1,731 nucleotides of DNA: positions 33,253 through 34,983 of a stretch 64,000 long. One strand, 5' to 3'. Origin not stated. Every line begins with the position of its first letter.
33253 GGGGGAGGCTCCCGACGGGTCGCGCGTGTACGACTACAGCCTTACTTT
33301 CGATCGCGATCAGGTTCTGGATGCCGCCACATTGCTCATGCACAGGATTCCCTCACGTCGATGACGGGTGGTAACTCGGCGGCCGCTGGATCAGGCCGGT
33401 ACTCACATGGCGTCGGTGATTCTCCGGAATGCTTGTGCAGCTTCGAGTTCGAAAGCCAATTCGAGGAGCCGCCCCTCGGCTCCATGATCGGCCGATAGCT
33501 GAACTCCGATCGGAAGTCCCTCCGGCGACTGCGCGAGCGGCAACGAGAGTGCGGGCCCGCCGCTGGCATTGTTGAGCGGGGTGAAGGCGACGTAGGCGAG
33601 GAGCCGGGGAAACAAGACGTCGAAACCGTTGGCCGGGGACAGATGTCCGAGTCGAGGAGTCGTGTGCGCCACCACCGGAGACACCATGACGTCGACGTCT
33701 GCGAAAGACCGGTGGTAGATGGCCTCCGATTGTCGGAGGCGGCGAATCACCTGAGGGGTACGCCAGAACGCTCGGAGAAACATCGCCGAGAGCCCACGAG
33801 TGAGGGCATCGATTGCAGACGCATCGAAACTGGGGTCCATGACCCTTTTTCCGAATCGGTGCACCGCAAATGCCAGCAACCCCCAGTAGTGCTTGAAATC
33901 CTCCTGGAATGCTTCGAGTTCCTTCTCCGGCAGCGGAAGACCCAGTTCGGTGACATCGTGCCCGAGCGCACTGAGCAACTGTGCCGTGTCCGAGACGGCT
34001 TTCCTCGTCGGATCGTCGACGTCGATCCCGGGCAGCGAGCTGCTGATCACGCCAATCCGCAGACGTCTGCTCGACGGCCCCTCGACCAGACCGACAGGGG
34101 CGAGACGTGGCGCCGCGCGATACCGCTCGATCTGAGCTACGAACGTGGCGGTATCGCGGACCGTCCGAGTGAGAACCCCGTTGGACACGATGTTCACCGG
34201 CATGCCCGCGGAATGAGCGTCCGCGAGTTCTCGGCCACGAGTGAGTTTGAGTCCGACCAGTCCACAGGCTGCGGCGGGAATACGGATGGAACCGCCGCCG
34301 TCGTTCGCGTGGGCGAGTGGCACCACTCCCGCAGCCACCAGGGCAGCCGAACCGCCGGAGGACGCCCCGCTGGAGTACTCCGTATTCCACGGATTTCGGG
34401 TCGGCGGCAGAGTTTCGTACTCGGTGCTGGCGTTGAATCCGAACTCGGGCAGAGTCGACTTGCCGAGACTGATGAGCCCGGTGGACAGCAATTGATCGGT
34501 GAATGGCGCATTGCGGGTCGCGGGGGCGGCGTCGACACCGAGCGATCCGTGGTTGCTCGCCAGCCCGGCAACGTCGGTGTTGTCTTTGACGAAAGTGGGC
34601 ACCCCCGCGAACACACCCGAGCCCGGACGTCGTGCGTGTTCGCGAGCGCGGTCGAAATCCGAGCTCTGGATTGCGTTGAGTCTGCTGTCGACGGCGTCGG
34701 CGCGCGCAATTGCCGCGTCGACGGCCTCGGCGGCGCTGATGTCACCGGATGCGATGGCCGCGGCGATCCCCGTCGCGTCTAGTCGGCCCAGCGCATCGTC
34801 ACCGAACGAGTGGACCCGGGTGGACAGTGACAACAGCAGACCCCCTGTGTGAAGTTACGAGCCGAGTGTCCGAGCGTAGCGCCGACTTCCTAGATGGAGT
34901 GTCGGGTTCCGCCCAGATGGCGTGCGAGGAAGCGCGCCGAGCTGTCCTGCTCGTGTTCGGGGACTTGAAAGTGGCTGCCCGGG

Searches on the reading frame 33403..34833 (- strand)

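Call 9: search_protein_families(library=pfam, proteins=[window:33403-34833:-], max_evalue=0.01)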
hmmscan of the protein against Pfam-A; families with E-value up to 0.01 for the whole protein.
window:33403-34833:- (476 aa): 1 family
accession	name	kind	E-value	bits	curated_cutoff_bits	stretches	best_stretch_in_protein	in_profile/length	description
PF01425.27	Amidase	-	1.6e-84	285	27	1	36-457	1-445/445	Amidase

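Call 24: search_protein_families(library=ncbifam, proteins=[window:33403-34833:-], max_evalue=0.1)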
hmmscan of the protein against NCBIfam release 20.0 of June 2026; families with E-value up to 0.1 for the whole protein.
window:33403-34833:- (476 aa): 27 families (the best 25 are shown)
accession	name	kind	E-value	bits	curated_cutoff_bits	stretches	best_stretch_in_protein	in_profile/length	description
NF005899.0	PRK07869.1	equivalog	1.6e-198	660.3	418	1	5-475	2-470/471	amidase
NF009119.0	PRK12470.1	equivalog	1.4e-65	222.2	498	1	19-469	10-454/462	amidase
NF005099.0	PRK06529.1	equivalog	1.3e-61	208.9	505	2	19-301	5-295/484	amidase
NF004815.0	PRK06169.1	equivalog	1.4e-58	198.6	506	1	16-469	8-461/471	amidase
NF005687.0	PRK07487.1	subfamily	5.1e-58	197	428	1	15-469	5-458/468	amidase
NF004717.0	PRK06061.1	equivalog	4.4e-55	187.2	498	1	23-469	22-469/483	amidase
NF005450.0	PRK07042.1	equivalog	2.5e-51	174.6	458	1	17-468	6-453/464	amidase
NF005688.0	PRK07488.1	equivalog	2.9e-50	171.5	532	1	14-467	7-466/474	indoleacetamide hydrolase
NF004816.0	PRK06170.1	equivalog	2.6e-45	155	503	1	20-466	14-481/493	amidase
TIGR00132.1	gatA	equivalog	9.9e-44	149.9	481.1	2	25-302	3-289/466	Asp-tRNA(Asn)/Glu-tRNA(Gln) amidotransferase subunit GatA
NF006631.0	PRK09201.1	equivalog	1.4e-41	142.7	461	2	17-230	6-227/466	AtzE family amidohydrolase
TIGR02715.1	amido_AtzE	subfamily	2.8e-41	141.9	425.75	2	21-231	3-221/452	AtzE family amidohydrolase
NF004766.0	PRK06102.1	equivalog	1.6e-38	133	559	1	19-465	9-449/455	amidase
NF005565.0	PRK07235.1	subfamily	7.5e-38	130.4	545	2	71-303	84-322/506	amidase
NF005460.0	PRK07056.1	subfamily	1.6e-36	126.2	447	1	23-467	13-453/457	amidase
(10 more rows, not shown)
